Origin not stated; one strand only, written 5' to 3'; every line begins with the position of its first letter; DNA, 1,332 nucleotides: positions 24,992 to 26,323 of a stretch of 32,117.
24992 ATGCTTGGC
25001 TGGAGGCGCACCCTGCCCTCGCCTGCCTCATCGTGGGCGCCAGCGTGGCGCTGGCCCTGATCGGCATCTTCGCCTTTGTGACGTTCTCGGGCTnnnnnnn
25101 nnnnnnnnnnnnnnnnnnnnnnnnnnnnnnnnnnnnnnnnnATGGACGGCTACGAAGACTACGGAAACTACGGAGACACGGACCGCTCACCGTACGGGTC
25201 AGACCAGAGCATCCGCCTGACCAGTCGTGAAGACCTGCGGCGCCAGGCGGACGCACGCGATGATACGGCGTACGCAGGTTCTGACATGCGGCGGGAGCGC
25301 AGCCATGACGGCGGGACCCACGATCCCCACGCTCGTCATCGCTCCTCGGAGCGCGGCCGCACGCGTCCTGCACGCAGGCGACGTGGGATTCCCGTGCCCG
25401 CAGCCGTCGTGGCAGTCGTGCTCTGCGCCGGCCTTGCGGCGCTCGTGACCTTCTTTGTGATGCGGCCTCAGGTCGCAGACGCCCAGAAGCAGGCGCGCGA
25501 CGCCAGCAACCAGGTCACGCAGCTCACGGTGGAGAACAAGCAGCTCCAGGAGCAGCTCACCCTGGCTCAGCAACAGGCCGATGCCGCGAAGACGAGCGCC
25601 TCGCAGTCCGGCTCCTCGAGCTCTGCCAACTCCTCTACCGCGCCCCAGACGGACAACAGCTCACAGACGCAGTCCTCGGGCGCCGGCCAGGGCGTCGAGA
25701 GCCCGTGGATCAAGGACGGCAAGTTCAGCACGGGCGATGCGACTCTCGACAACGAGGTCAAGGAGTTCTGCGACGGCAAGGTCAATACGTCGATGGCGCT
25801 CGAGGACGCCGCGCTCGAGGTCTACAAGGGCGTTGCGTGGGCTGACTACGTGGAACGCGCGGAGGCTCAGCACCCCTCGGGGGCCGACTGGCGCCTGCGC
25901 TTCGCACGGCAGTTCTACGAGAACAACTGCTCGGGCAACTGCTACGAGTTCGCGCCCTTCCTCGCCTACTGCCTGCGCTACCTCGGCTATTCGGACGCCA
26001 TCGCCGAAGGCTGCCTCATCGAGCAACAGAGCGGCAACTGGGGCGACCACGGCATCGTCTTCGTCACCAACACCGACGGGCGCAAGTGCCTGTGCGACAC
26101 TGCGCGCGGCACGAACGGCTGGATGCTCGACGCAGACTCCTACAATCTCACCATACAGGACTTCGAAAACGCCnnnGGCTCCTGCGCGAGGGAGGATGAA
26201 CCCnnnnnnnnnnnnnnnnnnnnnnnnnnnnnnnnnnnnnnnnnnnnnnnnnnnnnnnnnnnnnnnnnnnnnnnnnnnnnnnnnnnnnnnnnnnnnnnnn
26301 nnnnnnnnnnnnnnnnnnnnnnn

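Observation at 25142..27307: The dlt operon is extended by a transglutaminase-like membrane protein and an AAA_28-CYTH fusion protein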

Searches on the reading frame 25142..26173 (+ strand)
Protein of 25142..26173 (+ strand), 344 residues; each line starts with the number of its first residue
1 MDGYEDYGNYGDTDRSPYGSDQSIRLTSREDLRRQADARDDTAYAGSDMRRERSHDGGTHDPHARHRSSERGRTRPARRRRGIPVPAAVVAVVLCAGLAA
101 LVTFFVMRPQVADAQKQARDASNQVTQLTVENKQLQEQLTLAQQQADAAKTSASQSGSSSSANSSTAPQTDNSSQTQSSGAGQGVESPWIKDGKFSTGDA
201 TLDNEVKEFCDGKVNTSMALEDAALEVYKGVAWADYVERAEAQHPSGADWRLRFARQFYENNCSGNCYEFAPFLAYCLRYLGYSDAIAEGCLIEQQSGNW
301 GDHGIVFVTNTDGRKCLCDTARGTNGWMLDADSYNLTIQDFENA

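Call 5: search_protein_families(library=pfam, proteins=[window:25142-26173:+], max_evalue=0.01)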
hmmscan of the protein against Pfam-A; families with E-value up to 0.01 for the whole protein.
window:25142-26173:+ (344 aa): 2 families
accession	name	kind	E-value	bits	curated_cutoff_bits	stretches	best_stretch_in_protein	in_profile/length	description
PF00797.23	Acetyltransf_2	-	0.0019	18.4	22.8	1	265-325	47-109/240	N-acetyltransferase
PF00813.25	FliP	-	0.0084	16.5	26.9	0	91-140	40-93/191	FliP family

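Call 8: search_protein_families(library=ncbifam, proteins=[window:25142-26173:+], max_evalue=1)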
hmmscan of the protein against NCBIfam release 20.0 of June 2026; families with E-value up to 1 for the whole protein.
window:25142-26173:+ (344 aa): 12 families
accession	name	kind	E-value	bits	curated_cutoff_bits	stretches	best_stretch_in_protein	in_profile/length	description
NF038083.1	CU044_5270_fam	subfamily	0.00019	21.3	100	1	61-190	3-130/284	CU044_5270 family protein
NF051431.1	Rv0361_Cterm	subfamily_domain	0.0012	19.1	37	1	80-159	2-81/140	Rv0361 family membrane protein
NF042931.1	SAG1386_EF1546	equivalog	0.0021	18.2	80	1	71-183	15-118/158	SAG1386/EF1546 family surface-associated protein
NF049861.1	SCO2400_fam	subfamily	0.0048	17.5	55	1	34-121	49-133/136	SCO2400 family protein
NF009438.0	PRK12797.1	subfamily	0.01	15.6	179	1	94-152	55-113/217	EscR/YscR/HrcR family type III secretion system export apparatus protein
NF053549.1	FtsL_Actino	equivalog_domain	0.011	15.6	55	1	88-144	2-58/83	cell division protein FtsL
NF010289.0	PRK13729.1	equivalog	0.022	13.7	504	1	107-188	88-169/474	F-type conjugal transfer pilus assembly protein TraB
NF052375.1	antisigma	equivalog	0.028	14.4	100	1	65-141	73-143/217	anti-sigma factor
TIGR01102.1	yscR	equivalog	0.032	14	208.6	1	95-139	46-90/202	type III secretion system export apparatus subunit SctR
NF040598.1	Ala_zip_lipo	subfamily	0.036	14.6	43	1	87-161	7-74/90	Lpp/OprI family alanine-zipper lipoprotein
TIGR03495.1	phage_LysB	equivalog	0.14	12.4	92.75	1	90-154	3-64/135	Rz-like lysis system protein LysB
TIGR04361.1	TrbK_Ti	equivalog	0.17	12.3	50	1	88-121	7-41/64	entry exclusion protein TrbK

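Call 20: find_homologous_proteins(query=window:25142-26173:+, max_evalue=0.001)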
Query window:25142-26173:+ (344 aa): 76 proteins with E <= 0.001 among 8000 candidates.
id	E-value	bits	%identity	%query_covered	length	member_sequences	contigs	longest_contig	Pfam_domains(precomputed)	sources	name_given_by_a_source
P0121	1.9e-226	768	98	100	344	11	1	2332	-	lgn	-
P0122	2.7e-137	475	63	100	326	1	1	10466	-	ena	-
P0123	7.9e-88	313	52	72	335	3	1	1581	-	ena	-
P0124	9.5e-87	309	53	78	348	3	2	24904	-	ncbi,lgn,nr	ncbi:MAG: hypothetical protein IKG22_13290 [Atopobiaceae bacterium]|nr:hypothetical protein [Atopobi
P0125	2.6e-86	308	49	81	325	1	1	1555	-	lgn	-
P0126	3.5e-86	307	49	82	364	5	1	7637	-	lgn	-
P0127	1.1e-85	306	46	93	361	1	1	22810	-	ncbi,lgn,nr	ncbi:MAG: hypothetical protein Q4B54_00910 [Coriobacteriales bacterium]|nr:hypothetical protein [Cor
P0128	1.6e-85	305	53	78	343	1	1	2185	-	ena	-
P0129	5.6e-85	303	49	86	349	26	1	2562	-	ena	-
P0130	7.6e-85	303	53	78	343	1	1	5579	-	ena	-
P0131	7.6e-85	303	53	78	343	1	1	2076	-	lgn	-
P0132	1.1e-84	302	47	92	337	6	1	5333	-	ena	-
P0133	1.1e-84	302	47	83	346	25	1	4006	-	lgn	-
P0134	1.3e-84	302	53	74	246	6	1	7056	-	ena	-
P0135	9.6e-84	299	51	82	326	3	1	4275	-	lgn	-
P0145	3.6e-80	288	50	87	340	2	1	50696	-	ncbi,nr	ncbi:MAG: hypothetical protein Q4A01_02410 [Coriobacteriales bacterium]|nr:hypothetical protein [Cor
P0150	4.8e-79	284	49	82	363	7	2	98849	-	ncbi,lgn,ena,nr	ncbi:MAG: hypothetical protein IKG18_17015 [Atopobiaceae bacterium]|nr:hypothetical protein [Atopobi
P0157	3.1e-76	275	46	82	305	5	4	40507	-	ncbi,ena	-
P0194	2.3e-30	124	41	48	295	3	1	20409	-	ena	-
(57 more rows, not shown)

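Call 21: find_encoding_contigs(protein=P0122, flank=8000, max_places=2)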
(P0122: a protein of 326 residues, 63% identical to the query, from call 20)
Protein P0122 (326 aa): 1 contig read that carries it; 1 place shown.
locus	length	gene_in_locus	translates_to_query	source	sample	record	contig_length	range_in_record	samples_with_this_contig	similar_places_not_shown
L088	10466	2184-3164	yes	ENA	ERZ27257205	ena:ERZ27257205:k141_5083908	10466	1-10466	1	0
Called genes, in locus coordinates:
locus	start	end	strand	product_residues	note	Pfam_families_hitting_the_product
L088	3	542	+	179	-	?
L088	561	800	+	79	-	PF00550:PP-binding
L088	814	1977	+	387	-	PF04914:DltD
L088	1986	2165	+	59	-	-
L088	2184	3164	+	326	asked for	-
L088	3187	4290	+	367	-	PF13521:AAA_28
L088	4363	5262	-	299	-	PF00126:HTH_1, PF03466:LysR_substrate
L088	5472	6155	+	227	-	PF01648:ACPS (weak)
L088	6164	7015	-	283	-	PF08282:Hydrolase_3, PF05116:S6PP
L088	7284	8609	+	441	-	PF24568:CC_PcsB, PF00877:NLPC_P60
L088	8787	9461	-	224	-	PF04445:SAM_MT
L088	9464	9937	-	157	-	PF02502:LacAB_rpiB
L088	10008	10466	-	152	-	?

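Call 22: find_encoding_contigs(protein=P0150, flank=8000, max_places=2)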
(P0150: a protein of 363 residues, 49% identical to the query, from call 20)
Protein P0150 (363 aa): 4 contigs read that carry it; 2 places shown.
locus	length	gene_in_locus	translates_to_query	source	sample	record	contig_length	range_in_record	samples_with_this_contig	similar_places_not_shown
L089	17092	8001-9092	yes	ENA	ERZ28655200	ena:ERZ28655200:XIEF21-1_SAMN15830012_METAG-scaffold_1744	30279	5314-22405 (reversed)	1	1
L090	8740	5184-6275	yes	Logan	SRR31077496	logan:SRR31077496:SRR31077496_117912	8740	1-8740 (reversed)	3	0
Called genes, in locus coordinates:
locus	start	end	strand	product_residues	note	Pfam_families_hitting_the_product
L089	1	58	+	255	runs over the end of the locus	PF05239:PRC (faint)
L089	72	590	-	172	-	PF04011:LemA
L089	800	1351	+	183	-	PF00156:Pribosyltran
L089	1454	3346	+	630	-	PF06480:FtsH_ext (weak), PF00004:AAA, PF07728:AAA_5 (weak), PF17862:AAA_lid_3, PF01434:Peptidase_M41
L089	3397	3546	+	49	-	-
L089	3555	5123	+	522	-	PF00501:AMP-binding, PF13193:AMP-binding_C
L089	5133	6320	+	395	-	PF03062:MBOAT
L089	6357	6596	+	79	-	PF00550:PP-binding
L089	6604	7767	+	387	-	PF04914:DltD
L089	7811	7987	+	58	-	-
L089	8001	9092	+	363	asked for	-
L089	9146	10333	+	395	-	-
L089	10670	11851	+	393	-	PF00155:Aminotran_1_2, PF01041:DegT_DnrJ_EryC1, PF01053:Cys_Met_Meta_PP (weak)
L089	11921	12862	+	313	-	PF00145:DNA_methylase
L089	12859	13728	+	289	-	PF09015:NgoMIV_restric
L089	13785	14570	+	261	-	PF03372:Exo_endo_phos, PF14529:Exo_endo_phos_2 (faint)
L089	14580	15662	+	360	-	PF13302:Acetyltransf_3 (weak), PF00583:Acetyltransf_1, PF13673:Acetyltransf_10, PF08445:FR47 (weak), PF13508:Acetyltransf_7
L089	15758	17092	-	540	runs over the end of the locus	PF00128:Alpha-amylase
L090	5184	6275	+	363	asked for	-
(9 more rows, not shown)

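Call 23: find_encoding_contigs(protein=P0145, flank=8000, max_places=2)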
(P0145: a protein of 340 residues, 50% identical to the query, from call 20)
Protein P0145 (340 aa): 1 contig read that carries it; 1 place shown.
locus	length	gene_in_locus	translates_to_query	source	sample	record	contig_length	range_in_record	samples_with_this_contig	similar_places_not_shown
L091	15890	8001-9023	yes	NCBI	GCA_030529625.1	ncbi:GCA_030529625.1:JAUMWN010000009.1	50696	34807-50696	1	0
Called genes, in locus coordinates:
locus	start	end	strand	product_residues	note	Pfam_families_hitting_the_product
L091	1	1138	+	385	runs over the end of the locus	PF02653:BPD_transp_2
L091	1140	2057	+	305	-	PF02653:BPD_transp_2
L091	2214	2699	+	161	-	PF12682:Flavodoxin_4 (weak), PF12724:Flavodoxin_5 (weak)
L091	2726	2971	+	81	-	PF00462:Glutaredoxin, PF13417:GST_N_3, PF13409:GST_N_2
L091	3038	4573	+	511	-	PF00501:AMP-binding, PF13193:AMP-binding_C (weak)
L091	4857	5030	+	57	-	-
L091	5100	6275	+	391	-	PF03062:MBOAT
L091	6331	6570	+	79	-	PF00550:PP-binding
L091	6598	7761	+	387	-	PF04914:DltD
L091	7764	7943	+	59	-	-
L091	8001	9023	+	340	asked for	-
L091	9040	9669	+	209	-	PF02589:LUD_dom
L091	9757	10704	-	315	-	PF00291:PALP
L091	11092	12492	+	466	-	PF02900:LigB, PF01871:AMMECR1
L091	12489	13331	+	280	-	PF24230:Phage_zn_bind_6 (faint), PF04055:Radical_SAM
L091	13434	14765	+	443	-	PF00128:Alpha-amylase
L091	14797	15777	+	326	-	PF00753:Lactamase_B, PF12706:Lactamase_B_2 (weak)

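Call 25: find_related_loci(query=A2, collection=metagenome_contigs, flank=10000)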
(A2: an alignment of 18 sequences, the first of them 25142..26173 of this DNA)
Query A2 (344 aa) in metagenome_contigs; peptide patterns used: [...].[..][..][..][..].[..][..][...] (x = any residue, [..] = any of these).
58 stretches matched a pattern; 8 encode a relative of the query (tblastn E <= 1e-3); 8 distinct loci.
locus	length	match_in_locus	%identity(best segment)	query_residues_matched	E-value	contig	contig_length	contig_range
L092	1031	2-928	98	36-344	0e+0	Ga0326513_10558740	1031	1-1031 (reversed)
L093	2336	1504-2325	49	62-343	1e-88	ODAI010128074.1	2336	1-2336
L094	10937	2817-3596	47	57-344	2e-82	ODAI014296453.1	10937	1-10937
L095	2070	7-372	94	223-344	2e-81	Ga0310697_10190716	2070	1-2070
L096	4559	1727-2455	46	74-344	1e-74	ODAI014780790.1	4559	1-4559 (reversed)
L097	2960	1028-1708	46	101-341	4e-73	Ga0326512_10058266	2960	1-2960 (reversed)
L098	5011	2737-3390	48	103-335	1e-63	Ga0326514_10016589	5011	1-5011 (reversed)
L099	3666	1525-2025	43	181-341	3e-39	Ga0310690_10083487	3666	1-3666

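Call 27: find_encoding_contigs(protein=P0157, flank=8000, max_places=1)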
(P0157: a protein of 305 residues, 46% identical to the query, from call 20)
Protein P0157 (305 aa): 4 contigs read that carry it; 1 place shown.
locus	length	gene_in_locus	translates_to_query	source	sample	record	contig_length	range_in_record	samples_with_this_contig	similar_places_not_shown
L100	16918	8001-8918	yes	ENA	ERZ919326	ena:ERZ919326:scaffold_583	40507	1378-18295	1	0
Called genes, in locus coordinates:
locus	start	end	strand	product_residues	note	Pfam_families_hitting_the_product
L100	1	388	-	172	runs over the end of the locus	PF04011:LemA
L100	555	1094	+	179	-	PF00156:Pribosyltran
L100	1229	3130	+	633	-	PF06480:FtsH_ext, PF00004:AAA, PF07728:AAA_5 (weak), PF17862:AAA_lid_3, PF01434:Peptidase_M41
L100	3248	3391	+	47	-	-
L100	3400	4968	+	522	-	PF00501:AMP-binding, PF13193:AMP-binding_C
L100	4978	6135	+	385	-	PF03062:MBOAT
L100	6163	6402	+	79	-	PF00550:PP-binding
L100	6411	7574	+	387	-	PF04914:DltD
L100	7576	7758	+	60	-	-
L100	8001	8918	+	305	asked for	-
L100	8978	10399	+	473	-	PF03062:MBOAT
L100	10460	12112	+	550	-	PF14286:DHHW, PF16822:ALGX (weak)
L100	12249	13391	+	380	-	-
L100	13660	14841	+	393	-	PF00155:Aminotran_1_2, PF01041:DegT_DnrJ_EryC1, PF01053:Cys_Met_Meta_PP (weak)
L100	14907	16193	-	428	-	PF00583:Acetyltransf_1, PF13673:Acetyltransf_10 (weak), PF08445:FR47 (weak), PF13508:Acetyltransf_7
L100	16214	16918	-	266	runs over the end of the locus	PF03372:Exo_endo_phos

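Call 28: find_encoding_contigs(protein=P0127, flank=8000, max_places=1)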
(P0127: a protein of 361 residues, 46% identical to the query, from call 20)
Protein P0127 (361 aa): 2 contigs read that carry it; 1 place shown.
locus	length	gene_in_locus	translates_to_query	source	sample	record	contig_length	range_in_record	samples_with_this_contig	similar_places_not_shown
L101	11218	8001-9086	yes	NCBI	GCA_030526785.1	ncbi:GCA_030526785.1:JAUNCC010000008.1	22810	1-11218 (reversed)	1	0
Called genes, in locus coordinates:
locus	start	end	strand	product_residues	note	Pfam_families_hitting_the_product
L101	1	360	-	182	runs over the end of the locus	PF00156:Pribosyltran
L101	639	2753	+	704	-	PF06480:FtsH_ext, PF00004:AAA, PF07728:AAA_5 (weak), PF17862:AAA_lid_3, PF01434:Peptidase_M41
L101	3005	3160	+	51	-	-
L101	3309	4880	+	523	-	PF00501:AMP-binding, PF13193:AMP-binding_C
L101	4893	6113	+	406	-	PF03062:MBOAT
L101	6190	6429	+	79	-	PF00550:PP-binding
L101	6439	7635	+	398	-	PF04914:DltD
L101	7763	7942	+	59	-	-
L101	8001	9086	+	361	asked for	-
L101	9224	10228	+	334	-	-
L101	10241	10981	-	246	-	PF00392:GntR, PF07702:UTRA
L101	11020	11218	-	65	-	?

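Call 29: find_encoding_contigs(protein=P0194, flank=8000, max_places=1)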
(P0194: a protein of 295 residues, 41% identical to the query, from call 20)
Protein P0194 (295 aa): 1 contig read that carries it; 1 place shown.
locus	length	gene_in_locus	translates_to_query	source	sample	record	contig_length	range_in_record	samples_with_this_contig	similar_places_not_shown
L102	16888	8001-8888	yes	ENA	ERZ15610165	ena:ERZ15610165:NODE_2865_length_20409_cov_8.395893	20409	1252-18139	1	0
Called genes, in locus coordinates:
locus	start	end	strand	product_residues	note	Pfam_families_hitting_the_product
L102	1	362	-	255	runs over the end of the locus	PF09335:VTT_dom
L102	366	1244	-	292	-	PF05239:PRC (faint)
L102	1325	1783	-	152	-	-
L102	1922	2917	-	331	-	PF01820:Dala_Dala_lig_N, PF07478:Dala_Dala_lig_C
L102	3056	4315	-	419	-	PF00155:Aminotran_1_2, PF12897:Asp_aminotransf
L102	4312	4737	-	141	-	-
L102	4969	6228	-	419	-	-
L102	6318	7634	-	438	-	PF02403:Seryl_tRNA_N, PF00587:tRNA-synt_2b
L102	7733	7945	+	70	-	PF20485:DUF6724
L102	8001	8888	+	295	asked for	-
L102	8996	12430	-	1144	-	-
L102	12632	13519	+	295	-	PF08543:Phos_pyr_kin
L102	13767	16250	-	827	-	PF13240:Zn_Ribbon_1 (faint), PF03415:Peptidase_C11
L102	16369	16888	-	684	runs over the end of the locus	PF00069:Pkinase, PF07714:PK_Tyr_Ser-Thr, PF03109:ABC1 (weak)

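Call 36: predict_structure(alignment_id=A2)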
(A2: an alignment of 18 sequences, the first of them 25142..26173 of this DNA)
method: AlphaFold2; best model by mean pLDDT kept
length: 344 residues; sequences in the alignment: 18
mean_pLDDT: 77.0   pTM: 0.53
mean pLDDT of the five models: 77.0, 76.6, 76.4, 76.3, 74.6
residues with pLDDT >= 90: 189; 70-90: 38; 50-70: 22; < 50: 95
segments of 3 or more residues with pLDDT < 50: 6-16, 18-28, 39-50, 52-80, 157-181
pLDDT, mean of each block of 10 residues (from residue 1): 45 40 40 51 44 42 41 45 72 92 92 91 90 93 85 53 42 40 84 93 98 98 98 95 90 96 96 98 97 92 96 97 96 94 78
secondary structure, 60 per line:
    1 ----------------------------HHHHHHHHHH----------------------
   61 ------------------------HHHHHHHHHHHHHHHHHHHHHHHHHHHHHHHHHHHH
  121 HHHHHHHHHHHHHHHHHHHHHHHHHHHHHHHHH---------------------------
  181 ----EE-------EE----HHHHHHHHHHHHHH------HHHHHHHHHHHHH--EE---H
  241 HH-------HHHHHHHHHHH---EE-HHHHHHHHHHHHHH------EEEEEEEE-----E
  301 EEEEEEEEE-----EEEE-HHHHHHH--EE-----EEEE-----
elements in order: H29-38 H85-153 H200-213 H220-232 H250-260 H267-280 E287-294 E300-309 E315-318 H320-326 E336-339

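Call 40: fold_search(model_id=the predicted structure, library=pdb)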
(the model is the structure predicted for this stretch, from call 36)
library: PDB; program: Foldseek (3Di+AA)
matches with E <= 10: 691; with E <= 0.001: 4
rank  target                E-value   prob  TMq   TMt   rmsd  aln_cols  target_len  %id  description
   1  8z4f_B                8.8e-05  1.00  0.29  0.42   5.0       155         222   17  Pseudomurein Endoisopeptidases PeiP (released 2024-10-30)
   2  8z4f_A                1.8e-04  1.00  0.27  0.31   5.3       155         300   16  Pseudomurein Endoisopeptidases PeiP (released 2024-10-30)
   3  8jx4_D                4.8e-04  1.00  0.27  0.53   5.1       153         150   15  Structure of the catalytic domain of pseudomurein endo-isopeptidases PeiW (released 2024-10-09)
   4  8jx4_B                7.3e-04  1.00  0.27  0.54   5.0       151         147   16  Structure of the catalytic domain of pseudomurein endo-isopeptidases PeiW (released 2024-10-09)
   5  8k51_B                1.2e-03  1.00  0.27  0.32   4.1       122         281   23  Crystal structure of arylamine N-acyltransferase from Streptomyces aureus (released 2024-07-24)
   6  4u65_E                1.3e-03  1.00  0.23  0.40   7.1       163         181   13  Structure of the periplasmic output domain of the Legionella pneumophila LapD ortholog CdgS9 in complex with Pseudomon (released 2014-08-13)
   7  8jx4_A                1.4e-03  1.00  0.27  0.55   4.8       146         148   13  Structure of the catalytic domain of pseudomurein endo-isopeptidases PeiW (released 2024-10-09)
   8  4fgq_A                1.6e-03  1.00  0.27  0.46   5.0       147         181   10  Legionella pneumophila LapG (released 2012-06-20)
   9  9crn                  1.6e-03  1.00  0.30  0.29   5.2       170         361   12  Crystal structure of Streptococcus pyogenes TglA (released 2024-08-14)
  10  3isr_B                1.6e-03  1.00  0.25  0.29   7.3       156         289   12  The Crystal Structure of a Putative Cysteine Protease from Cytophaga hutchinsonii to 1.9A (released 2009-09-08)
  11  3isr_A                1.6e-03  0.99  0.24  0.28   7.4       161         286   15  The Crystal Structure of a Putative Cysteine Protease from Cytophaga hutchinsonii to 1.9A (released 2009-09-08)
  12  4fgp_A                1.7e-03  1.00  0.27  0.45   5.0       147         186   10  Legionella pneumophila LapG (EGTA-treated) (released 2012-06-20)
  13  4fgp_B                2.0e-03  1.00  0.26  0.43   5.3       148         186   11  Legionella pneumophila LapG (EGTA-treated) (released 2012-06-20)
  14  4fgo                  2.2e-03  1.00  0.27  0.46   5.2       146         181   11  Legionella pneumophila LapG (calcium-bound) (released 2012-06-20)
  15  8k56_A                2.3e-03  1.00  0.27  0.34   3.7       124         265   22  Crystal structure of arylamine N-acyltransferase from Streptomyces aureus complexed with acyl-SNAC (released 2024-07-24)
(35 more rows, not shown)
